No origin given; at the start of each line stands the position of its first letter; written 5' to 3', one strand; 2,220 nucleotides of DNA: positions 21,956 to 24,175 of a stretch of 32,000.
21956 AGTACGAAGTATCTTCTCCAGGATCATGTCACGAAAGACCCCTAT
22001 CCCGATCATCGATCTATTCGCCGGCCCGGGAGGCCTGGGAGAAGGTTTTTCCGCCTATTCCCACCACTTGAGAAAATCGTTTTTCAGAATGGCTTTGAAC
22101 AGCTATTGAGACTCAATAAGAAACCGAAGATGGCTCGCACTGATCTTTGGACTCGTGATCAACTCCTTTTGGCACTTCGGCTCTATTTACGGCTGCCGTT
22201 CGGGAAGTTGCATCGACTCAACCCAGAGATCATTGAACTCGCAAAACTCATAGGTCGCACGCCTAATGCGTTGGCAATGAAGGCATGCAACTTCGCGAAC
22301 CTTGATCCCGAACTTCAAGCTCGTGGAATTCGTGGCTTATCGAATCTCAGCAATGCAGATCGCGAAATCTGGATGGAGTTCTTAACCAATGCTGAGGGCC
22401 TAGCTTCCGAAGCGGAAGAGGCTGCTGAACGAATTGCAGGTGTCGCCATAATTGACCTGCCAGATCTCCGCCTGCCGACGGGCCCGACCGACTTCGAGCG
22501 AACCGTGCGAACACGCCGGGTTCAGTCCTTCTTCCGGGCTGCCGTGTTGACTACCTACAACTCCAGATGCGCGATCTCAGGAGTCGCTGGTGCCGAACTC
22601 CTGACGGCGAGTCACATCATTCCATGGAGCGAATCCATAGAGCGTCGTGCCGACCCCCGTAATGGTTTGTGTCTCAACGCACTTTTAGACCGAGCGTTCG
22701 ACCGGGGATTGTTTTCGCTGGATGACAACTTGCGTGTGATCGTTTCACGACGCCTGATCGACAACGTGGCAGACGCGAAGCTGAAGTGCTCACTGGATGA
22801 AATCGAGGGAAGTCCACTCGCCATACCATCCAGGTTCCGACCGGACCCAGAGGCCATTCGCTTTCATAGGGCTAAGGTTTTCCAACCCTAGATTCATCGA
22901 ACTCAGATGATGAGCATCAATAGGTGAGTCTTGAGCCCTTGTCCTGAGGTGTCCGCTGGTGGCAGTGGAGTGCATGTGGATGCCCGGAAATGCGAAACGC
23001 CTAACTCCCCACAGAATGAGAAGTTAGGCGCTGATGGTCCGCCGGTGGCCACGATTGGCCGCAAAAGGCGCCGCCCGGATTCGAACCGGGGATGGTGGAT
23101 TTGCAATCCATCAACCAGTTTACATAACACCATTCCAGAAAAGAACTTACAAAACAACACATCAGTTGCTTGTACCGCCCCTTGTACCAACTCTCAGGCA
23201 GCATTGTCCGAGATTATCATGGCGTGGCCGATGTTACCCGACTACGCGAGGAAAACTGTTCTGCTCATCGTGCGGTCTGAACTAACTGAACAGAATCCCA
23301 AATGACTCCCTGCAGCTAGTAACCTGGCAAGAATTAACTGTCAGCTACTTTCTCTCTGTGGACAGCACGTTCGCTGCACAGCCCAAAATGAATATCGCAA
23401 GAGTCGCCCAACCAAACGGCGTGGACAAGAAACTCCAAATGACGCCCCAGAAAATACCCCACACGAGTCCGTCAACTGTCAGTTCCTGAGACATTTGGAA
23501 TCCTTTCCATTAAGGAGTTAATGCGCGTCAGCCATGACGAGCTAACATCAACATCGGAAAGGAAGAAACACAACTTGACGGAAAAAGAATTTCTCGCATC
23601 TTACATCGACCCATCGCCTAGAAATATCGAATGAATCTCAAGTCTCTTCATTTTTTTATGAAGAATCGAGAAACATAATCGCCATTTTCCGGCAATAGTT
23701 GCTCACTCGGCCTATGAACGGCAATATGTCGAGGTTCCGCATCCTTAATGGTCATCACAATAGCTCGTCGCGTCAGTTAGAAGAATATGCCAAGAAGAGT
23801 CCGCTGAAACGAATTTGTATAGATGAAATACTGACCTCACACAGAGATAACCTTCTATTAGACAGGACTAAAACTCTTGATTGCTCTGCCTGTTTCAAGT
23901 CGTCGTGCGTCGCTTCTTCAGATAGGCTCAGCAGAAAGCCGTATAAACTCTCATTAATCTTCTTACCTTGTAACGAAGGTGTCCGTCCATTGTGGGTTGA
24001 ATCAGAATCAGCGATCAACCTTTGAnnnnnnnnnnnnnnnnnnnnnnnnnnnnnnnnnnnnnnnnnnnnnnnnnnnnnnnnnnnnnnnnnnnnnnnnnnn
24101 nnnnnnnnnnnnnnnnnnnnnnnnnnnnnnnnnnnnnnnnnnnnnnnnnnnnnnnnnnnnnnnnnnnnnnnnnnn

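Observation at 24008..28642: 1544-aa nuclease / NACHT-like NTPase / HEAT-repeat protein: candidate single-gene NLR-type anti-phage sensor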

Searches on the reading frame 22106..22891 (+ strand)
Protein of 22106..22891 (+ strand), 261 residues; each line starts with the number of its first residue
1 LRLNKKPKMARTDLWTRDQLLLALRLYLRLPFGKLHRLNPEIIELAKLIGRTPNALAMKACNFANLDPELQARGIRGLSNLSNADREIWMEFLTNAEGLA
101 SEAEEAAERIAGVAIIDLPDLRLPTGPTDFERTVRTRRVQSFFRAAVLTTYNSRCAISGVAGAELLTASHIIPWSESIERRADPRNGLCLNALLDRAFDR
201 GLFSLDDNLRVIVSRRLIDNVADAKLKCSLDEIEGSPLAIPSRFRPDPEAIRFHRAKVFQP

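Call 11: search_protein_families(library=pfam, proteins=[window:22106-22891:+], max_evalue=0.01)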
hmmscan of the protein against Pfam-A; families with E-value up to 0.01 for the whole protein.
window:22106-22891:+ (261 aa): 1 family
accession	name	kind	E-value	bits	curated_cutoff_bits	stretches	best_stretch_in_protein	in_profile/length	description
PF13391.12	HNH_2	-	5.9e-15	55.3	21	1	155-206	1-66/66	HNH endonuclease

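Call 16: search_protein_families(library=phrogs, proteins=[window:22106-22891:+], max_evalue=0.01)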
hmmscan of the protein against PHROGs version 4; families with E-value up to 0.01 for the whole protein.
window:22106-22891:+ (261 aa): 4 families
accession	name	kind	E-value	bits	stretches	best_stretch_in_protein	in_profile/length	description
phrog_20585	-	unknown function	4.1e-09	36.8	1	131-211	212-292/337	-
phrog_23050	-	unknown function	6.8e-07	29.8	1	130-207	266-340/383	-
phrog_21425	-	unknown function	0.00015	22.2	1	130-212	195-274/319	-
phrog_31713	-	unknown function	0.00085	19.5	1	134-213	190-265/292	-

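Call 77: search_protein_families(library=padloc, proteins=[window:22106-22891:+], max_evalue=0.001)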
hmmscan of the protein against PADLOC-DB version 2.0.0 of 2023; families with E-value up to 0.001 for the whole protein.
window:22106-22891:+ (261 aa): 3 families
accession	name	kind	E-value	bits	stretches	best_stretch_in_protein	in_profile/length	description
PDLC04132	HNH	-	4.7e-87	289.7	1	4-260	18-273/286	-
PDLC03546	HNH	-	1.1e-30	104.7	2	127-259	144-277/282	Type II restriction enzyme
PDLC03529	REase_II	-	5.5e-08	30.4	1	154-231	284-361/389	Type II restriction enzyme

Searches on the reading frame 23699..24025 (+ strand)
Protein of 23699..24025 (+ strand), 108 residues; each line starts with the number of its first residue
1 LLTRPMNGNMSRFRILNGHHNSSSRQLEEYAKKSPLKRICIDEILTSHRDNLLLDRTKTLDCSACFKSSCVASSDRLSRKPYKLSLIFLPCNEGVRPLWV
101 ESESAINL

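Call 11: search_protein_families(library=pfam, proteins=[window:23699-24025:+], max_evalue=0.01)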
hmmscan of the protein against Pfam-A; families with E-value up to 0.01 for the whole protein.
window:23699-24025:+ (108 aa): 0 families

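Call 16: search_protein_families(library=phrogs, proteins=[window:23699-24025:+], max_evalue=0.01)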
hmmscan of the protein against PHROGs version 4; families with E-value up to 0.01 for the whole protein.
window:23699-24025:+ (108 aa): 0 families
